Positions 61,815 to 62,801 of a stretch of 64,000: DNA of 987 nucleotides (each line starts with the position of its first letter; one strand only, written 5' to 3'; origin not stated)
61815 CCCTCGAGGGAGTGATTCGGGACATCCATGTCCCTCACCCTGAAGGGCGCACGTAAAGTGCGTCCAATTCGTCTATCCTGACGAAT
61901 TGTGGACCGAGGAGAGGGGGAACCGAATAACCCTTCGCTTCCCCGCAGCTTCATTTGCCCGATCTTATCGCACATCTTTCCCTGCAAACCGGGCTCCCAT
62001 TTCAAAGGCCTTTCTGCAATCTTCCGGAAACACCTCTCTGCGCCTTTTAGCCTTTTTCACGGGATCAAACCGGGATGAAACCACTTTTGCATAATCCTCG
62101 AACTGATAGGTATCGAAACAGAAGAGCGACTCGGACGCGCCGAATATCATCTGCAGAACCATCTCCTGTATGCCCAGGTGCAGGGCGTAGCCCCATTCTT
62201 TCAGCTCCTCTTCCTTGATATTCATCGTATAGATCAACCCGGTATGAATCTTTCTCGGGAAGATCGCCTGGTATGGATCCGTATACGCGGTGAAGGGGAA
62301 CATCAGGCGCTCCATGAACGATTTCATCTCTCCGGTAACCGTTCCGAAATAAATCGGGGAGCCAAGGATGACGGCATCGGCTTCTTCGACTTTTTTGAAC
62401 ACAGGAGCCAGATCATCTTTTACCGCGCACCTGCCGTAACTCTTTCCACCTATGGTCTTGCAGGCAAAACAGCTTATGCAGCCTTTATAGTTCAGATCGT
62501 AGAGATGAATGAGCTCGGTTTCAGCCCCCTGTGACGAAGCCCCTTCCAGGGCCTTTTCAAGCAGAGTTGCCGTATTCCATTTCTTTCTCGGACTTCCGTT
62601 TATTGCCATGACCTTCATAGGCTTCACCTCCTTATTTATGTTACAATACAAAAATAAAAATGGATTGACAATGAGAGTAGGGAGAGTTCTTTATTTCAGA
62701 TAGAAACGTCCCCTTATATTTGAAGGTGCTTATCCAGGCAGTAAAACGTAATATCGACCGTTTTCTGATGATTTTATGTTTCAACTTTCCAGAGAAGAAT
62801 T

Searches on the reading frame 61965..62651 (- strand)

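Call 96: search_protein_families(library=pfam, proteins=[window:61965-62651:-], max_evalue=0.001)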
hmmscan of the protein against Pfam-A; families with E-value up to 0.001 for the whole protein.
window:61965-62651:- (228 aa): 3 families
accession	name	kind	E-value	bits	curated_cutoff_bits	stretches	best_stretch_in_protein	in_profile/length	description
PF03358.20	FMN_red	-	4.2e-24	85.3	24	1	12-118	1-98/152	NADPH-dependent FMN reductase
PF02525.22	Flavodoxin_2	-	9.7e-12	45.4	27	1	12-155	1-146/198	Flavodoxin-like fold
PF12724.12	Flavodoxin_5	-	0.00042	21.1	27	1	84-115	37-68/145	Flavodoxin domain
